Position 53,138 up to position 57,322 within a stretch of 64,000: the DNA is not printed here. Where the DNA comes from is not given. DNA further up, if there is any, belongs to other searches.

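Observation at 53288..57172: Intact 1294-aa orphan protein with glycine-zipper membrane-like segments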

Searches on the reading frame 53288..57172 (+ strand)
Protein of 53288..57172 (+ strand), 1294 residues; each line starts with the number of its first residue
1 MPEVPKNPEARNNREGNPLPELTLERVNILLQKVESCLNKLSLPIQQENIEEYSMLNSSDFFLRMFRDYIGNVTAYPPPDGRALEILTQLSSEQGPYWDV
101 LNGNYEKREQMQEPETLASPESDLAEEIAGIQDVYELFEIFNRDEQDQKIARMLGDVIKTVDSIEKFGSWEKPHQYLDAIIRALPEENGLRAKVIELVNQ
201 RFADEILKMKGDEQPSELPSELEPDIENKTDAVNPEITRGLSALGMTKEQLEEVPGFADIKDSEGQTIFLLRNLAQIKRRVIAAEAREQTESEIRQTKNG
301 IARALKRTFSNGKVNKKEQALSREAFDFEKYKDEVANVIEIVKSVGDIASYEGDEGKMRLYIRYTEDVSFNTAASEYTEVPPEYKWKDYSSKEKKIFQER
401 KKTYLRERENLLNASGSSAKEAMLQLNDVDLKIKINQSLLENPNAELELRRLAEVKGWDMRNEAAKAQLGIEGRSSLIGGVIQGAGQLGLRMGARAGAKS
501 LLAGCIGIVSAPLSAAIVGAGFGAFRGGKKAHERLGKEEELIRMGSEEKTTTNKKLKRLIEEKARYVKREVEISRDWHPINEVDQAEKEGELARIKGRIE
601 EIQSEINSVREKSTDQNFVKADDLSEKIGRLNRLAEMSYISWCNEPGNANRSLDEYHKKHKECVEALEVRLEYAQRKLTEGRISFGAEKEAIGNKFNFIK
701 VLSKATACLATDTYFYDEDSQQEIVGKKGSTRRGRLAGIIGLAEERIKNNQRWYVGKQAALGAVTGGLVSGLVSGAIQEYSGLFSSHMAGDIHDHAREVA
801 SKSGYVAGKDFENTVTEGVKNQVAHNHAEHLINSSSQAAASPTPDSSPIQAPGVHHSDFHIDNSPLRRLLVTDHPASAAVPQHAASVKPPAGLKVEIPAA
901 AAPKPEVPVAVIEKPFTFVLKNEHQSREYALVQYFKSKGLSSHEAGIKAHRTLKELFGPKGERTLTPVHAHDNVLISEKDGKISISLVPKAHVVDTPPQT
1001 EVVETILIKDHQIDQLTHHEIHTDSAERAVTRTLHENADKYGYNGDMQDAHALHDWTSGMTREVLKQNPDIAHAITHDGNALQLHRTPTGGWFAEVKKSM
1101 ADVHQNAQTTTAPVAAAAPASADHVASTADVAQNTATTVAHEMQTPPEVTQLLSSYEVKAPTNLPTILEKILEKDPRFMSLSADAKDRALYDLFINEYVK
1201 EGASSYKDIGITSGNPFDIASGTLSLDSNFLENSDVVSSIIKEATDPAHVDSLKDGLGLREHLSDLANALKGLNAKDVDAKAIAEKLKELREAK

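Call 4: search_protein_families(library=pfam, proteins=[window:53288-57172:+], max_evalue=1)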
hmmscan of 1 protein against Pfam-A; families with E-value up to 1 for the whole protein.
window:53288-57172:+ (1294 aa): 5 families
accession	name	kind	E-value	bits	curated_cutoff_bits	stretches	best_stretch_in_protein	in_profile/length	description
PF04399.18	Glutaredoxin2_C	-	0.1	12.9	32.8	0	392-435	33-76/130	Glutaredoxin 2, C terminal domain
PF13798.11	PCYCGC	-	0.16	12.3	25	1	1120-1236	22-132/153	Protein of unknown function with PCYCGC motif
PF21805.3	Imm5_like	-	0.2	12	25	1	1094-1143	54-103/129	Imm-5 like putative immunity protein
PF01846.25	FF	-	0.25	11.9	22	1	1151-1188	8-43/50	FF domain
PF01191.24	RNA_pol_Rpb5_C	-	0.53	10.5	23.5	0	1140-1169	11-39/73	RNA polymerase Rpb5, C-terminal domain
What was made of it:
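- On LysM domain (for D1/D2): No Pfam LysM hit (call 4).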

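Call 5: search_protein_families(library=ncbifam, proteins=[window:53288-57172:+], max_evalue=1)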
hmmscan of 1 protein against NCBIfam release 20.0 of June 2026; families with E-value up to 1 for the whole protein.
window:53288-57172:+ (1294 aa): 1 family
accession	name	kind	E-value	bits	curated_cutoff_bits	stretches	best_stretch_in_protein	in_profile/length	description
TIGR00714.1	hscB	equivalog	0.14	12.2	46.75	1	561-635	68-145/156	Fe-S protein assembly co-chaperone HscB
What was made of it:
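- On Any curated protein family (Pfam-A, NCBIfam): Best Pfam hit E = 0.1, best NCBIfam hit E = 0.14, all far below the cut-offs (calls 4, 5).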

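Call 9: find_homologous_proteins(query=window:53288-57172:+, max_evalue=0.001)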
Query window:53288-57172:+ (1294 aa): 1 proteins with E <= 0.001 among 8000 candidates.
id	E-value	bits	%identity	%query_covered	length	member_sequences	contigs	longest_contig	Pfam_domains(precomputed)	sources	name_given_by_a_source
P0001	0.0e+0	2883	100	100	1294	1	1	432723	-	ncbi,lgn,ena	-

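Call 10: find_encoding_contigs(protein=P0001, flank=10000, max_places=6)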
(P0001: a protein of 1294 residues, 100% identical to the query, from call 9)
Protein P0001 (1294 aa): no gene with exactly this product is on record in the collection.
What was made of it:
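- Tried and rejected: Nothing was on record (call 10).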

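Call 11: list_cluster_members(proteins=[P0001])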
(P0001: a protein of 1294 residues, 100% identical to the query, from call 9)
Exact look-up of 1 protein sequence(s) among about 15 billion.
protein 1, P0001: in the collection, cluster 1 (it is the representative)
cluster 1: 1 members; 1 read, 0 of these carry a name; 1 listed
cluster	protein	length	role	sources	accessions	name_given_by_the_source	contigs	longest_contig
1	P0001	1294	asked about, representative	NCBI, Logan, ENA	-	-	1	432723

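Call 16: find_related_loci(query=window:53288-57172:+, collection=genome_contigs, flank=10000)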
Query window:53288-57172:+ (1294 aa) in genome_contigs; peptide patterns used: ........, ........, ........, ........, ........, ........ (x = any residue, [..] = any of these).
73 stretches matched a pattern, but none encodes a relative of the query by tblastn (E <= 1e-3).
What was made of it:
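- Tried and rejected: The genome is not among the GTDB species representatives (call 16).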

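Call 30: search_protein_representatives(protein=window:53570-57169:+)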
Query: 1200 residues. Proteins with E-value up to 0.001 (for the whole library): 154; up to 1e-10: 47; up to 1e-30: 21. The best 150 are listed.
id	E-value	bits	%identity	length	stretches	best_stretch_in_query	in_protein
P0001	0.0e+00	2666.1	100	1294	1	1-1200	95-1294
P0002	2.7e-142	492.7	38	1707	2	137-757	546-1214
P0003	2.7e-139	482.7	37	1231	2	121-1005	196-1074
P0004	1.6e-135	470.3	38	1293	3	516-1004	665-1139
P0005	1.8e-122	427.1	36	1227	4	122-470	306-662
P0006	5.2e-114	399.0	36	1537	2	515-1132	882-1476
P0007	2.3e-106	373.7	36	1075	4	136-460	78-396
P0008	1.4e-101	357.8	35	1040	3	120-738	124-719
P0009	1.4e-98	347.9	35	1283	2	136-748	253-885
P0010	8.3e-97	342.1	33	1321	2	92-899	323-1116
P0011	4.4e-94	333.0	38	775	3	332-740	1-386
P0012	1.6e-92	327.8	32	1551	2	136-892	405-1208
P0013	6.5e-91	322.5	37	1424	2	141-754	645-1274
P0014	9.3e-81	288.9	38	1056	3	517-897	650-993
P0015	1.9e-72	261.4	31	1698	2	134-890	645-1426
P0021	9.1e-45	169.7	30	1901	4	149-449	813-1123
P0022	5.2e-24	101.0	29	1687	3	550-1006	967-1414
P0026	2.8e-17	78.7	30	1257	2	122-466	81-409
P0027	6.3e-17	77.5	28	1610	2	108-460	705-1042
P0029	9.1e-17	77.0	28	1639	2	92-469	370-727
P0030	9.3e-15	70.4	31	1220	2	122-478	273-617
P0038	4.2e-12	61.6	27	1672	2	275-661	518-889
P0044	4.0e-11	58.3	28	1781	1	171-612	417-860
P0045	5.0e-11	58.0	29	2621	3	272-456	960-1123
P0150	7.1e-04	34.3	28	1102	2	567-706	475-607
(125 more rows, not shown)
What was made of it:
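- Call 30 finds 154 hits, the best at 2.7e-142.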

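Call 38: search_protein_families(library=phrogs, proteins=[window:53288-57172:+, P0002, P0005, P0021], max_evalue=0.01)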
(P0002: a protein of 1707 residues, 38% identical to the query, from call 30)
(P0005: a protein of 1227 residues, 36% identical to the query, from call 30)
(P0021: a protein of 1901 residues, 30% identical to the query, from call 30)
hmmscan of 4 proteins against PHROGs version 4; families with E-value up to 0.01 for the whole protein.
window:53288-57172:+ (1294 aa): 0 families

P0002 (1707 aa): 0 families

P0005 (1227 aa): 0 families

P0021 (1901 aa): 0 families
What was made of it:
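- No PHROGs hit for the target or three relatives (call 38).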

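Call 40: find_encoding_contigs(protein=P0003, flank=8000, max_places=3)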
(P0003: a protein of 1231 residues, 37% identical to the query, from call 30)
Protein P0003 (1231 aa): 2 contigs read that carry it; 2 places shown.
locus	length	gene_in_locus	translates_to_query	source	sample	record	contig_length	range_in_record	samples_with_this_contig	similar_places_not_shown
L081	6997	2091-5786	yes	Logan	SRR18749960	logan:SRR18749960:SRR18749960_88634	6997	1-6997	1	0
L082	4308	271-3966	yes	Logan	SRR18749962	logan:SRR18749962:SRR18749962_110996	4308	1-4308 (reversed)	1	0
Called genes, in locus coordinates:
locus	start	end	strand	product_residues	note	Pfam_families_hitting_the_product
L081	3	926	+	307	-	?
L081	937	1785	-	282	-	PF23577:LysM_RLK (faint), PF01476:LysM, PF23446:LysM1_NFP_LYK (faint), PF23473:LysM3_LYK4_5, PF01476:LysM, PF01551:Peptidase_M23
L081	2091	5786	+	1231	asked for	-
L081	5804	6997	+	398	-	?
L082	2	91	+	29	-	?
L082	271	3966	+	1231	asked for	-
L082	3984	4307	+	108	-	?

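Call 41: find_encoding_contigs(protein=P0021, flank=8000, max_places=2)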
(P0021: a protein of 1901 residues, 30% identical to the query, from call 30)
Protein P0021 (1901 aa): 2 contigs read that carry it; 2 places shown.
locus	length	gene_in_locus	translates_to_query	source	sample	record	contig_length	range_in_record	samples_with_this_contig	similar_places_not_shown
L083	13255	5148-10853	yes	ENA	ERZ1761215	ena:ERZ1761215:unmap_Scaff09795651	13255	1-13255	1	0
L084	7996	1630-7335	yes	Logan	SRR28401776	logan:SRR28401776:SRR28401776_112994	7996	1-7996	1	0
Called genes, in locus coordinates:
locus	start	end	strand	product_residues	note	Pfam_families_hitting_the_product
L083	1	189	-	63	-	?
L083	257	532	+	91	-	PF00312:Ribosomal_S15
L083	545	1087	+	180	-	PF01936:NYN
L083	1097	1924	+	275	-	-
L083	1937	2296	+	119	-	PF01258:zf-dskA_traR (weak)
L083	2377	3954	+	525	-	PF05362:Lon_C (faint), PF13541:ChlI, PF00493:MCM (faint), PF00158:Sigma54_activat (faint), PF01078:Mg_chelatase, PF07728:AAA_5, PF13335:Mg_chelatase_C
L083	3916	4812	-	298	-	PF01476:LysM, PF23446:LysM1_NFP_LYK (faint), PF23473:LysM3_LYK4_5 (weak), PF01476:LysM, PF01551:Peptidase_M23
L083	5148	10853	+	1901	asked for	-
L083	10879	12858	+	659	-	PF00580:UvrD-helicase, PF13245:AAA_19, PF13604:AAA_30 (faint), PF13361:UvrD_C, PF13538:UvrD_C_2 (faint)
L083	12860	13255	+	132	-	?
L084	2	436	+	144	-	?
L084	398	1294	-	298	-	PF01476:LysM, PF23446:LysM1_NFP_LYK (faint), PF23473:LysM3_LYK4_5 (weak), PF01476:LysM, PF01551:Peptidase_M23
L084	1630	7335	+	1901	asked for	-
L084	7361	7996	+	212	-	?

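Call 42: find_encoding_contigs(protein=P0026, flank=8000, max_places=2)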
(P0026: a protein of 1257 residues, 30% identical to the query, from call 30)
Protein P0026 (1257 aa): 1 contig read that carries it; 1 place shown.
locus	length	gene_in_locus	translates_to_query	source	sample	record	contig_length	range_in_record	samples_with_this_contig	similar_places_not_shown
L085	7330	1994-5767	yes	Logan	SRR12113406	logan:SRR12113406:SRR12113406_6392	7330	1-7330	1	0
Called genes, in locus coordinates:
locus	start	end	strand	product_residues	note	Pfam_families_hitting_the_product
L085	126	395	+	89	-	PF05168:HEPN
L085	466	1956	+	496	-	-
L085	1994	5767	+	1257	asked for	-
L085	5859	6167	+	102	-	PF01909:NTP_transf_2, PF18765:Polbeta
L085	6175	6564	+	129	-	PF01934:HepT-like (weak), PF08780:NTase_sub_bind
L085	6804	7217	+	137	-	-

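Call 43: find_encoding_contigs(protein=P0029, flank=8000, max_places=2)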
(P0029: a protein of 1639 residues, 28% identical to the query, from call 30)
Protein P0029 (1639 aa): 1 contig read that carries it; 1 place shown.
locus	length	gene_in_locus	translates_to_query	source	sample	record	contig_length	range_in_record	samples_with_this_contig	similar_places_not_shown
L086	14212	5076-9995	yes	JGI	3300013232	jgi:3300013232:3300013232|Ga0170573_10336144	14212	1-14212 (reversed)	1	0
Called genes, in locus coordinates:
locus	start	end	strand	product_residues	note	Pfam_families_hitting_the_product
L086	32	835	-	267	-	PF00300:His_Phos_1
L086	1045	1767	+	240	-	PF01258:zf-dskA_traR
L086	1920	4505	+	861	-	-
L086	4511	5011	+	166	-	-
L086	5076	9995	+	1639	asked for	-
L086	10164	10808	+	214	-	PF13483:Lactamase_B_3, PF12706:Lactamase_B_2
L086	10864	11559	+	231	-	-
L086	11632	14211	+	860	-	?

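Call 69: search_protein_families(library=pfam, proteins=[L086:1920-4505:+, L086:4511-5011:+, L085:466-1956:+], max_evalue=0.01)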
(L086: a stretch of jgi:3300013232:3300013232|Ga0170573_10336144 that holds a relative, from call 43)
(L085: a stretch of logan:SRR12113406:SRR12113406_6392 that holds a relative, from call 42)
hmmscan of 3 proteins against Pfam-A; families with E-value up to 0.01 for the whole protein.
L086:1920-4505:+ (861 aa): 8 families
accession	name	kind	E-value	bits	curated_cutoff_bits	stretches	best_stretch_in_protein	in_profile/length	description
PF01580.24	FtsK_SpoIIIE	-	2.6e-59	200.8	24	1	386-580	2-221/221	FtsK/SpoIIIE family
PF17854.6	FtsK_alpha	-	3.8e-28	98.1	22.9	1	294-378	17-101/101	FtsK alpha domain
PF09397.16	FtsK_gamma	-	7.5e-26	90.1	30.6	1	686-746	2-62/63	Ftsk gamma domain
PF13491.11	FtsK_4TM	-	1.2e-16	61.3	23.1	1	51-175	45-166/171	4TM region of DNA translocase FtsK/SpoIIIE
PF02724.19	CDC45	-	0.00059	18.7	34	0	754-842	105-195/624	CDC45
PF22251.1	PFF1_TM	-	0.00068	19.7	32.3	1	144-274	92-219/300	Vacuolar membrane protease, transmembrane domain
PF02862.22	DDHD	-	0.0018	19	28.3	0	194-262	127-183/258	DDHD domain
PF05621.17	TniB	-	0.0051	16.7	22.4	0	420-440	33-53/189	Bacterial TniB protein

L086:4511-5011:+ (166 aa): 3 families
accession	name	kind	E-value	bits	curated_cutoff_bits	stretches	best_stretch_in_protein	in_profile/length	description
PF01017.26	STAT_alpha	-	0.0017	18.9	27.5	1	10-142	2-142/167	STAT transcription factor, coiled-coil domain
PF20379.3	DUF6674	-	0.0048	17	28.5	1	6-57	18-66/251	Family of unknown function (DUF6674)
PF12317.13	IFT46_B_C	-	0.0097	16.1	22.2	0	9-40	13-44/211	Intraflagellar transport complex B protein 46 C terminal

L085:466-1956:+ (496 aa): 0 families

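Call 70: find_encoding_contigs(protein=P0022, flank=10000, max_places=1)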
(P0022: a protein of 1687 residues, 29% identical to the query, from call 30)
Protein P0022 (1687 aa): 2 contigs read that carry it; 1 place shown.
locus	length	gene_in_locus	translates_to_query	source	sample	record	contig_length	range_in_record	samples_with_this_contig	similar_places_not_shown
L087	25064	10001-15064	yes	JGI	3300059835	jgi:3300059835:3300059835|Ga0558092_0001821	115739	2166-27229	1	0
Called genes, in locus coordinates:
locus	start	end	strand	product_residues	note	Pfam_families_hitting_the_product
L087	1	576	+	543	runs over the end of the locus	PF01743:PolyA_pol, PF12627:PolyA_pol_RNAbd, PF01966:HD, PF13735:tRNA_NucTran2_2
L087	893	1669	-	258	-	PF03372:Exo_endo_phos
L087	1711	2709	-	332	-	PF02899:Phage_int_SAM_1, PF13495:Phage_int_SAM_4 (weak), PF00589:Phage_integrase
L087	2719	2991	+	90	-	PF00312:Ribosomal_S15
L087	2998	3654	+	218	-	PF01936:NYN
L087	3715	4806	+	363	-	-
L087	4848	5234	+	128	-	PF01258:zf-dskA_traR (weak)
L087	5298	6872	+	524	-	PF05362:Lon_C (faint), PF13541:ChlI, PF01078:Mg_chelatase, PF07728:AAA_5 (weak), PF00493:MCM (weak), PF13335:Mg_chelatase_C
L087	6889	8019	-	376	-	PF23446:LysM1_NFP_LYK (faint), PF23462:LysM3_NFP (faint), PF01476:LysM, PF23473:LysM3_LYK4_5 (weak), PF01476:LysM, PF01551:Peptidase_M23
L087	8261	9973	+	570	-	-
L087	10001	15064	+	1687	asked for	-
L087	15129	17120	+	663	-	PF00580:UvrD-helicase, PF13245:AAA_19, PF13604:AAA_30 (faint), PF01443:Viral_helicase1 (faint), PF13087:AAA_12 (faint), PF13361:UvrD_C, PF13538:UvrD_C_2 (weak)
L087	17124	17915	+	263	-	PF00398:RrnaAD, PF13649:Methyltransf_25 (faint)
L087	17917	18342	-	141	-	-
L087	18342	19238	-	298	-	PF01471:PG_binding_1 (weak)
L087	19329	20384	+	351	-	PF18884:TSP3_bac (weak)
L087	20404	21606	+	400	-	-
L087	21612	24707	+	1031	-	-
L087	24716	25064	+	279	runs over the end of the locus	-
